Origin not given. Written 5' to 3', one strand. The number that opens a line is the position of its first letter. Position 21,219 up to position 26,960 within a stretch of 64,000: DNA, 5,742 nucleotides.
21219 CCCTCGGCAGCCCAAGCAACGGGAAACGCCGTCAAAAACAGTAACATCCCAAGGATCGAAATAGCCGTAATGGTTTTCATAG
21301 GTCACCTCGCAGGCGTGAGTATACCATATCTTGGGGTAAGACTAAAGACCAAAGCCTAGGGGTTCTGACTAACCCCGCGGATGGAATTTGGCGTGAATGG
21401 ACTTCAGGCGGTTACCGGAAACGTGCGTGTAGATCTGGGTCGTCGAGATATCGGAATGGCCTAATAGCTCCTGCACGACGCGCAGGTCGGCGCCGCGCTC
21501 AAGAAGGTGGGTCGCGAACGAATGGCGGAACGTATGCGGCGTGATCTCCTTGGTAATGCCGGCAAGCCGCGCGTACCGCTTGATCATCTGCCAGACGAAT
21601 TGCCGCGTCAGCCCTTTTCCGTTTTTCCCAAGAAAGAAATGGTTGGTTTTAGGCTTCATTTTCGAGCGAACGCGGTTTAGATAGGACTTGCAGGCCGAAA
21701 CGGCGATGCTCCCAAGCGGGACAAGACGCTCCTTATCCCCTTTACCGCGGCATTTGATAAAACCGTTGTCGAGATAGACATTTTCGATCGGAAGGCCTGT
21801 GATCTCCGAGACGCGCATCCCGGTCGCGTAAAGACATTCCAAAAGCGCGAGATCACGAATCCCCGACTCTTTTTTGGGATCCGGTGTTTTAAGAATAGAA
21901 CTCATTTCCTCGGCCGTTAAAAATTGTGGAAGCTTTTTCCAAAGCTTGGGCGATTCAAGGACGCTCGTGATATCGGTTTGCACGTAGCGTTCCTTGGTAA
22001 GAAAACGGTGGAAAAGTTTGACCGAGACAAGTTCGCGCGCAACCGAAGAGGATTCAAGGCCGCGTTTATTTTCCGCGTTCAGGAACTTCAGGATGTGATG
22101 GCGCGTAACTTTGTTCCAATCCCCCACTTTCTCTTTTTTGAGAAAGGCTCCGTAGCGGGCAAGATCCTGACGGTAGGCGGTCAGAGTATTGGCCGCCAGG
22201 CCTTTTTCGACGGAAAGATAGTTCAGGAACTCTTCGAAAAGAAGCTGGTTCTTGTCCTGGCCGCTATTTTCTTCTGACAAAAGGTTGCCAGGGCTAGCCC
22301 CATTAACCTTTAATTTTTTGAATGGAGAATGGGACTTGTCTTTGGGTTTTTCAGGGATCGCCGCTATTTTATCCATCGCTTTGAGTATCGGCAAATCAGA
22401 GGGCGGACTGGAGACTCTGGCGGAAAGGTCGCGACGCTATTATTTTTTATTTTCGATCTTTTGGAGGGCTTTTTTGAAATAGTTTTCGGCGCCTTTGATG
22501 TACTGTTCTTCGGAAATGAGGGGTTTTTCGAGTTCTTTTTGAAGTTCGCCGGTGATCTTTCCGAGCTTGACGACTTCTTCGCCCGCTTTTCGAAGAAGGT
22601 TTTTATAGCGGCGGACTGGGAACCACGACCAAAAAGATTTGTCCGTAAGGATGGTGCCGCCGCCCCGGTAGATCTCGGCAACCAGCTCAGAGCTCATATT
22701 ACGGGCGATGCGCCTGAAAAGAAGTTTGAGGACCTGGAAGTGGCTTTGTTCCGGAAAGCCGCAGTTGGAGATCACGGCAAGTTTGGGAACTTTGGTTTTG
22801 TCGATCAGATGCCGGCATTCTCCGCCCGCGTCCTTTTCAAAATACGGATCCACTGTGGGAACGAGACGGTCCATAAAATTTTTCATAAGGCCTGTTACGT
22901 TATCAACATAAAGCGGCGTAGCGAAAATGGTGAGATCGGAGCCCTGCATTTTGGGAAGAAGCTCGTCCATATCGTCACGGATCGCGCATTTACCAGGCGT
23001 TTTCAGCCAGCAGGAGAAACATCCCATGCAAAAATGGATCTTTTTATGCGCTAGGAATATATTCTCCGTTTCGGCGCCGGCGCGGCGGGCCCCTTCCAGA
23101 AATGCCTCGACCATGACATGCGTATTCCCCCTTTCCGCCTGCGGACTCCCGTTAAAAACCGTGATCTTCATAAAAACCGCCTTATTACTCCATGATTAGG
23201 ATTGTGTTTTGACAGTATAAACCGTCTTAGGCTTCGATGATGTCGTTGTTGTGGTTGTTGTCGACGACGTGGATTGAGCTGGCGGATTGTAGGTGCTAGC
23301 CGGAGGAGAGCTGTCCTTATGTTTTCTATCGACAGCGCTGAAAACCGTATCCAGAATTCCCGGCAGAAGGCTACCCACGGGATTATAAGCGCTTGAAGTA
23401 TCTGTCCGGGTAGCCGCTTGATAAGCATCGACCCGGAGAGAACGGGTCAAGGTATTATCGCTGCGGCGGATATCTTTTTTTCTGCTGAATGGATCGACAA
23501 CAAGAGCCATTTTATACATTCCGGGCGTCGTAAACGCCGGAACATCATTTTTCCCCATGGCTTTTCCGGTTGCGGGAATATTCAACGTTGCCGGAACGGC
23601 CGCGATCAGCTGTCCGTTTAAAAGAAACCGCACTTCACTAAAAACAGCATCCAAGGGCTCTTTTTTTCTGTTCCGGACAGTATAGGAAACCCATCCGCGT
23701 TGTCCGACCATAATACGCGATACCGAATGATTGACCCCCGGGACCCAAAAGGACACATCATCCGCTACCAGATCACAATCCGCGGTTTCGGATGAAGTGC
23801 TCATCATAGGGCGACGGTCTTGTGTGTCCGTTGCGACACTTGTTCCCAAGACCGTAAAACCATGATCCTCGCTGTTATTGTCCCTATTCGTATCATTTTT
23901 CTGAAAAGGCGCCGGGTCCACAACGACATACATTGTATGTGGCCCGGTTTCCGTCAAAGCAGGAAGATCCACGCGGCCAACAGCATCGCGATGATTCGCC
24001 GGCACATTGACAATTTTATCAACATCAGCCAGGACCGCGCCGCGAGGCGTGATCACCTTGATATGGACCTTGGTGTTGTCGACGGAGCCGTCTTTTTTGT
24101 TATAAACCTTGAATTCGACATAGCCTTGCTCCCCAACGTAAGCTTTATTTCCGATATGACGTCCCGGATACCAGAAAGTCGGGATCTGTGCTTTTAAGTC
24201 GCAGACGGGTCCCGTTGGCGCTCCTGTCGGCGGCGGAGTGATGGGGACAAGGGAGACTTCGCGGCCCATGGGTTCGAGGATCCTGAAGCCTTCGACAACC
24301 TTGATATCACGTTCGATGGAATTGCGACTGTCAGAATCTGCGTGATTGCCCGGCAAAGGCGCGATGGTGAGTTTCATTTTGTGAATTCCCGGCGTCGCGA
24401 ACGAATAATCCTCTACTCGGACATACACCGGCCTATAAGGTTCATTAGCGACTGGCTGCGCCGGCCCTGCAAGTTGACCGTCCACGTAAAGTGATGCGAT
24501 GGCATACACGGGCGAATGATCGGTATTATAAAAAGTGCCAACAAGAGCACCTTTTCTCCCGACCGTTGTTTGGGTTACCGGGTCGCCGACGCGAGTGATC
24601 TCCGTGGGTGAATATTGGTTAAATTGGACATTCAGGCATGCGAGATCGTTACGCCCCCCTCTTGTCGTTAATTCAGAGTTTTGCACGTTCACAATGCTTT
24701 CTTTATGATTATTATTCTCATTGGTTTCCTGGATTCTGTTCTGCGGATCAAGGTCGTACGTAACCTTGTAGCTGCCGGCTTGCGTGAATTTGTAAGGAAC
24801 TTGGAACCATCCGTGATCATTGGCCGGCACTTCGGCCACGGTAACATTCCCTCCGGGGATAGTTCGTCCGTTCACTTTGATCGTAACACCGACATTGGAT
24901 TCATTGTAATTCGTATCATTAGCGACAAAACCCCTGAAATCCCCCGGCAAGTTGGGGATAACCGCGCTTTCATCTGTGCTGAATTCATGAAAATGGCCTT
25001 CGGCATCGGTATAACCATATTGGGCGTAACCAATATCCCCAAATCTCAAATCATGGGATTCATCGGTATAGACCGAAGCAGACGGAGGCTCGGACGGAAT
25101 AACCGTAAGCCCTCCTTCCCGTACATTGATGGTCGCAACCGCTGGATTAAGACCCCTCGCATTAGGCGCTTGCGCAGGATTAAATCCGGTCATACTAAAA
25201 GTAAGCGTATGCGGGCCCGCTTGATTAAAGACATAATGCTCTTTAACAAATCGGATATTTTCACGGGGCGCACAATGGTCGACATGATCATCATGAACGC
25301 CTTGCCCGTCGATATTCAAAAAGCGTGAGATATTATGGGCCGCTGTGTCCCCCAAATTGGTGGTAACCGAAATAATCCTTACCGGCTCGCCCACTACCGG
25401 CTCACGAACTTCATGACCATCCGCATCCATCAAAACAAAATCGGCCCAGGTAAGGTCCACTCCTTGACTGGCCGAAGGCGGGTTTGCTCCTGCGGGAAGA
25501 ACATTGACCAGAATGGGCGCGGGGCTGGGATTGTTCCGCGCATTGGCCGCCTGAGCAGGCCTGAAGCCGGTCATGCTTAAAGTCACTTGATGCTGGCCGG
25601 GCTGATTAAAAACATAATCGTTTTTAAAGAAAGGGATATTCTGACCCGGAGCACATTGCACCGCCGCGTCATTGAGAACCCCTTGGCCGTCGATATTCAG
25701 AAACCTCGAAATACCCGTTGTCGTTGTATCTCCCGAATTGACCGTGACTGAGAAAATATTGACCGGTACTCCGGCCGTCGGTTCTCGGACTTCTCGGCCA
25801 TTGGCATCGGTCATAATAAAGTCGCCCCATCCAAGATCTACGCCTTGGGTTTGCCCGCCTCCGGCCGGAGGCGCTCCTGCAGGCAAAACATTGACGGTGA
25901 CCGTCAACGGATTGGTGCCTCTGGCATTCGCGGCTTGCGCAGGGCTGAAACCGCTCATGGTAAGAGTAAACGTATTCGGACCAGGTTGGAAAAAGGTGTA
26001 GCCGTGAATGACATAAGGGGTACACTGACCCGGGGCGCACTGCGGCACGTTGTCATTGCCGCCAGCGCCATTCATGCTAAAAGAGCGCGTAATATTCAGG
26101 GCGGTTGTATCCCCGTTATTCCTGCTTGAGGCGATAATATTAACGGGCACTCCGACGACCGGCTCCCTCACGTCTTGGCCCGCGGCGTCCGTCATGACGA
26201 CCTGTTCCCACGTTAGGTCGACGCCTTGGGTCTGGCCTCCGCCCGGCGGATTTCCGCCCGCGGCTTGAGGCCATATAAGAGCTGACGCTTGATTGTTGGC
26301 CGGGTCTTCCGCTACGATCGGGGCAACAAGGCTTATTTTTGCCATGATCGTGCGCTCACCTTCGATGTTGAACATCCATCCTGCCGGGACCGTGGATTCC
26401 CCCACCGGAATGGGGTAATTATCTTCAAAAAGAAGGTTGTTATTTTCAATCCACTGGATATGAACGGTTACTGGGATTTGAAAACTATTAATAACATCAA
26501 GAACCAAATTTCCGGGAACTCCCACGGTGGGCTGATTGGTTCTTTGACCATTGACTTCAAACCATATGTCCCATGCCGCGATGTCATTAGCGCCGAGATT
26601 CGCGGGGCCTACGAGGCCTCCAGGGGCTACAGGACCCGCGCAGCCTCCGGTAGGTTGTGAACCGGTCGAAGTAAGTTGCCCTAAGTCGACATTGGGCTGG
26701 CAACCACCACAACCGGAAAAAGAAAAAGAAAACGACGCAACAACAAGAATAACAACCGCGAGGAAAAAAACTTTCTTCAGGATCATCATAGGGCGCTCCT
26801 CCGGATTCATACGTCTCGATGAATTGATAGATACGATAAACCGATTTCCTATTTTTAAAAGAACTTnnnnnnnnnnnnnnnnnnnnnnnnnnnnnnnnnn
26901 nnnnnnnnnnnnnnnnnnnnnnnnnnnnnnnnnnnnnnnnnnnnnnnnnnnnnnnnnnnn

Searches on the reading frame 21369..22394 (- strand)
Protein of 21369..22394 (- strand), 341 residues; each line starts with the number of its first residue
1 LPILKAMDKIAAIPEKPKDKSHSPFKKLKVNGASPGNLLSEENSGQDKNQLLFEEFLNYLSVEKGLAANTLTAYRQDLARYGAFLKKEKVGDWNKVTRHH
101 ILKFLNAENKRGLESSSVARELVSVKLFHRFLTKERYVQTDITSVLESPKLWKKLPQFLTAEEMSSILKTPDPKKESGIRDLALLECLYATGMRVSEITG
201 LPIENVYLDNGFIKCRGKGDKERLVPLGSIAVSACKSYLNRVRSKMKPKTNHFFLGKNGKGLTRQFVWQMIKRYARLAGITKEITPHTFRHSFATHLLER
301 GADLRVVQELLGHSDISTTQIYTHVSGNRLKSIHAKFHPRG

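Call 25: search_protein_families(library=pfam, proteins=[window:21369-22394:-], max_evalue=0.001)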
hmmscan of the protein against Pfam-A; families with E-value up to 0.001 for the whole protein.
window:21369-22394:- (341 aa): 3 families
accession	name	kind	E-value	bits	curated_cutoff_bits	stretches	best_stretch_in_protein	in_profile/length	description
PF00589.27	Phage_integrase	-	1.2e-50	172.1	27.1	1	158-326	2-169/172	Phage integrase family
PF02899.23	Phage_int_SAM_1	-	1.2e-20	73.9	22.3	1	54-135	2-82/83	Phage integrase, N-terminal SAM-like domain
PF13495.12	Phage_int_SAM_4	-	6.2e-05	23.8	27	1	52-136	1-82/85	Phage integrase, N-terminal SAM-like domain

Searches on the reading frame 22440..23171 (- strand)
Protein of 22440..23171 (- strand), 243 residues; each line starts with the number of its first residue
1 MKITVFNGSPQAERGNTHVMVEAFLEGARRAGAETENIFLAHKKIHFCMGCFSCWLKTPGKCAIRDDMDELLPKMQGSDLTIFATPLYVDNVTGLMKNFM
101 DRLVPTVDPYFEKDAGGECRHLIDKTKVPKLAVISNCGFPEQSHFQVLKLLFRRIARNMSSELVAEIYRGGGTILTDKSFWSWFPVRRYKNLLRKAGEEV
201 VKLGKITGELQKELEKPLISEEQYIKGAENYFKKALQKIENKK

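Call 25: search_protein_families(library=pfam, proteins=[window:22440-23171:-], max_evalue=0.001)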
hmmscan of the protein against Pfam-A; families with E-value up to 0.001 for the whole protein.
window:22440-23171:- (243 aa): 2 families
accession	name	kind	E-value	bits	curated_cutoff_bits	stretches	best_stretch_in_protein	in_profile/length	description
PF03358.20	FMN_red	-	3.7e-20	72.5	24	1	1-104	1-97/152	NADPH-dependent FMN reductase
PF02525.22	Flavodoxin_2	-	1.3e-09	38.5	27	1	1-111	1-110/198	Flavodoxin-like fold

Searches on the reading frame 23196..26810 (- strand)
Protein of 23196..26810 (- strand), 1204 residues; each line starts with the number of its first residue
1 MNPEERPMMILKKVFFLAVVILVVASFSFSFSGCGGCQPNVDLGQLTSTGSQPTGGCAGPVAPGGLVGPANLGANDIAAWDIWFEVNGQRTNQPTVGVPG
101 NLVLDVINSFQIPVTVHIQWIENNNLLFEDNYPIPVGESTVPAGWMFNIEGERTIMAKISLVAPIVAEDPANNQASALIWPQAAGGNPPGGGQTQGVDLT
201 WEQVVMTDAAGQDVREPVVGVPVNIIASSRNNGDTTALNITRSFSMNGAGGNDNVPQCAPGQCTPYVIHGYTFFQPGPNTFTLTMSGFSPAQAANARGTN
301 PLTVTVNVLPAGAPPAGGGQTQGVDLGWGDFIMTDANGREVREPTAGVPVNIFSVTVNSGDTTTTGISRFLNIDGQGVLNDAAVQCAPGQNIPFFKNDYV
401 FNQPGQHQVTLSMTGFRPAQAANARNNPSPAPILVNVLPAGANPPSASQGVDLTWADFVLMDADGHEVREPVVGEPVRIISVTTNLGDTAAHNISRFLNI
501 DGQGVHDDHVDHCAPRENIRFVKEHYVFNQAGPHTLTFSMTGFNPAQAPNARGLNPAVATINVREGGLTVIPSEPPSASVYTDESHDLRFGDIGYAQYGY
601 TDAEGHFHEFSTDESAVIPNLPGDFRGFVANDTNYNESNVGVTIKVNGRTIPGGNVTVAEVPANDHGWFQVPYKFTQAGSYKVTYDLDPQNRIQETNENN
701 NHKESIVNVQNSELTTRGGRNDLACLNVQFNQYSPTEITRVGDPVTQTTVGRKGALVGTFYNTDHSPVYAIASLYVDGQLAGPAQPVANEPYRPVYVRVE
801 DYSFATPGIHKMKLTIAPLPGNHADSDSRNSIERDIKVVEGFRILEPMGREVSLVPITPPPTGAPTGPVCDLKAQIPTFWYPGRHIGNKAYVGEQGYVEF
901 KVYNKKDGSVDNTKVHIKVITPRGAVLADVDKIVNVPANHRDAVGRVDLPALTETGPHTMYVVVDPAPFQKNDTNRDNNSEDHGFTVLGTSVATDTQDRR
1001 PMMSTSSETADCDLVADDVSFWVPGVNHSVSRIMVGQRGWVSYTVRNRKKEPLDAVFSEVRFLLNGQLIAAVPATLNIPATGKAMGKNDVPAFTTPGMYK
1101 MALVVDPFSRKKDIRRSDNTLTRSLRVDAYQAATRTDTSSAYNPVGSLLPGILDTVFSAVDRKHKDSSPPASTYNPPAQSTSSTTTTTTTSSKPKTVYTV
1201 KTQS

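Call 25: search_protein_families(library=pfam, proteins=[window:23196-26810:-], max_evalue=0.001)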
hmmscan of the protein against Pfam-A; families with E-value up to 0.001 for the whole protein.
window:23196-26810:- (1204 aa): 1 family
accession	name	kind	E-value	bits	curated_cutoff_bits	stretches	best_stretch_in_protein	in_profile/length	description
PF07705.17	CARDB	-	2.1e-14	54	22.7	1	629-704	27-100/101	CARDB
